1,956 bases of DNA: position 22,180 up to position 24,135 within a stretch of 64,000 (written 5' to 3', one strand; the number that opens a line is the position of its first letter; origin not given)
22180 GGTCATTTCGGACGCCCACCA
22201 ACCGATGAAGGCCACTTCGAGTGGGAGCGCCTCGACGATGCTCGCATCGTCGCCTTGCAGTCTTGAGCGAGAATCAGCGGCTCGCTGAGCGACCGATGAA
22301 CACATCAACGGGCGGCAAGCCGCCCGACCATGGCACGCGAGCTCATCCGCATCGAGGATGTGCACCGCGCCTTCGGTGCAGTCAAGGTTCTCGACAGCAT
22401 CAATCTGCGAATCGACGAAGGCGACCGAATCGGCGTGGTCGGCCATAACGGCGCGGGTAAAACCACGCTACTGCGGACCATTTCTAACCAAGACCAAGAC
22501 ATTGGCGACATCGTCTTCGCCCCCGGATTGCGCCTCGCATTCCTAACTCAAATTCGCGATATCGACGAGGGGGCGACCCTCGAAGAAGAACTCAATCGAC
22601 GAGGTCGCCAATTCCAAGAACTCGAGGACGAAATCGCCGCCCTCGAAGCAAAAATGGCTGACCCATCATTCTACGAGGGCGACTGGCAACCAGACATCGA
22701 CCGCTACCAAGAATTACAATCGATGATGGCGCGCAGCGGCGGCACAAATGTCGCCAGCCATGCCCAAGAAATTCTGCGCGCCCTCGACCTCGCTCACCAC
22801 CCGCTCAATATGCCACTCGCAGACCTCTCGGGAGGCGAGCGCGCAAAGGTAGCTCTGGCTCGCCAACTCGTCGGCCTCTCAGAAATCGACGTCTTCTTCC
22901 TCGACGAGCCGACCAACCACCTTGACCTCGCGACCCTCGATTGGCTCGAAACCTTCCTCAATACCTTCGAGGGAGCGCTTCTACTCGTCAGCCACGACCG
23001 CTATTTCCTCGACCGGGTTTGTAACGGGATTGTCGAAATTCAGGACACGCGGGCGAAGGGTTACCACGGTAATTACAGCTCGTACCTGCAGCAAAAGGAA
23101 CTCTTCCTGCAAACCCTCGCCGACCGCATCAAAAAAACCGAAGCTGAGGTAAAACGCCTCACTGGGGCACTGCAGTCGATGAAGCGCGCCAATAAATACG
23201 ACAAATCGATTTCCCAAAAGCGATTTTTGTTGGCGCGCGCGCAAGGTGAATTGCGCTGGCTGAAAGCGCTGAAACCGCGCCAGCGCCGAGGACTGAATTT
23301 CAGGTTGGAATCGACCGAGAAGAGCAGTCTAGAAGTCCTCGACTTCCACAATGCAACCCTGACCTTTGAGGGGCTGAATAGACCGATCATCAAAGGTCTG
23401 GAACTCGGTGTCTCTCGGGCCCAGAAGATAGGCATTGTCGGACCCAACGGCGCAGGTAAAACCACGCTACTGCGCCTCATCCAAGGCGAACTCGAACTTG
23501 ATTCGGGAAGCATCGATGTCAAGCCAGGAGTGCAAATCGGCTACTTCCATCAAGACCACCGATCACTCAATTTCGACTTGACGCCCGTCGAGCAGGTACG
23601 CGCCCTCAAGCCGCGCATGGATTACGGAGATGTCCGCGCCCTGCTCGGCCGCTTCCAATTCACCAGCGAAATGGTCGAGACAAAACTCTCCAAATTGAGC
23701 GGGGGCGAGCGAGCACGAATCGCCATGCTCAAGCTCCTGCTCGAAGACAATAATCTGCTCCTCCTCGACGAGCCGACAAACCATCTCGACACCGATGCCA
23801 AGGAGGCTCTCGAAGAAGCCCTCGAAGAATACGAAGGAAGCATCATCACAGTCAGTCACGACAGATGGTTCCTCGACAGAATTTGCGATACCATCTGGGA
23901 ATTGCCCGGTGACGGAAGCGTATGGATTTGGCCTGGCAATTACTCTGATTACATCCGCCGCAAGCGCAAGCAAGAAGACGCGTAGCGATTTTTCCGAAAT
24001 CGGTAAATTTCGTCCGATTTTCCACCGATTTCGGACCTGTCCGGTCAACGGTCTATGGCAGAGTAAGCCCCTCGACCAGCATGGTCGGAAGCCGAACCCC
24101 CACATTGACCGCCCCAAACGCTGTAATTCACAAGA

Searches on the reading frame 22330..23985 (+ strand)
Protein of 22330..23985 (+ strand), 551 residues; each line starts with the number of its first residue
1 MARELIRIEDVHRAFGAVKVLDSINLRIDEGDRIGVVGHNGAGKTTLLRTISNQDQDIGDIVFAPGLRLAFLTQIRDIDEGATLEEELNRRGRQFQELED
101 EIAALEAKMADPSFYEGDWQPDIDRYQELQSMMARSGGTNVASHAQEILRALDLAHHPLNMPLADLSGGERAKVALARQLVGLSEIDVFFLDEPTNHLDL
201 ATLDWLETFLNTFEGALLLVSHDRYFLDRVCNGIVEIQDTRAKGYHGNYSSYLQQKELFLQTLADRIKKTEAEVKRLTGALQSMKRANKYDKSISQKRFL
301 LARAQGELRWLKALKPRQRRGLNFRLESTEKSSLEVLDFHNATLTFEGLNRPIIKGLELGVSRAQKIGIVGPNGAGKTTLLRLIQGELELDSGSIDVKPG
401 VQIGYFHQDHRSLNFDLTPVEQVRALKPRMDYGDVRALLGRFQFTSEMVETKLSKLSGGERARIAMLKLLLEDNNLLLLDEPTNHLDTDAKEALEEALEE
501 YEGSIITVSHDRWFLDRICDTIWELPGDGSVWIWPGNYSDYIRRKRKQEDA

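Call 49: search_protein_families(library=pfam, proteins=[window:22330-23985:+], max_evalue=0.0001)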
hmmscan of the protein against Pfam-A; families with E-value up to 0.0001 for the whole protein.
window:22330-23985:+ (551 aa): 20 families
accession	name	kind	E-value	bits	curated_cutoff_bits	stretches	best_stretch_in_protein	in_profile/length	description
PF00005.33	ABC_tran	-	2.4e-46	158.2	25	2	355-484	2-137/137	ABC transporter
PF13304.12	AAA_21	-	1.5e-16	61.8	27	0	368-385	3-20/304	AAA domain, putative AbiEii toxin, Type IV TA system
PF02463.25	SMC_N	-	7.1e-10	39.1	40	0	434-515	122-202/220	RecF/RecN/SMC N terminal domain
PF13401.12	AAA_22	-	7.4e-09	36.4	27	0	36-220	10-121/130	AAA domain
PF13238.12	AAA_18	-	2.8e-07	31.5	29.4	0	34-80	1-47/128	AAA domain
PF00006.31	ATP-synt_ab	-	1.4e-06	28.6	29.5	0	18-68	2-52/213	ATP synthase alpha/beta family, nucleotide-binding domain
PF12848.13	ABC_tran_Xtn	-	1.6e-06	28.6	25.9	1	235-295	1-62/85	ABC transporter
PF13191.12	AAA_16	-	2.3e-06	28.6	32.6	0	36-212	29-158/167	AAA ATPase domain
PF19993.5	DO-GTPase2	-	4e-06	27.1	27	0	367-382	3-18/226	Double-GTPase 2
PF13555.12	AAA_29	-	1.8e-05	24.9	27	0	363-381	21-39/61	P-loop containing region of AAA domain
PF13604.12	AAA_30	-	2.2e-05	24.7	27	0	363-453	17-77/191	AAA domain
PF03193.22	RsgA_GTPase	-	2.5e-05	24.6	30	0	366-396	108-138/174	RsgA GTPase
PF13175.12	AAA_15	-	2.5e-05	24.5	32.1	0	369-384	28-43/374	AAA ATPase domain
PF13476.12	AAA_23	-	2.9e-05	25.2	27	0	367-384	22-39/201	AAA domain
PF01926.29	MMR_HSR1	-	3.1e-05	24.5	21.9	0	33-63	1-31/113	50S ribosome-binding GTPase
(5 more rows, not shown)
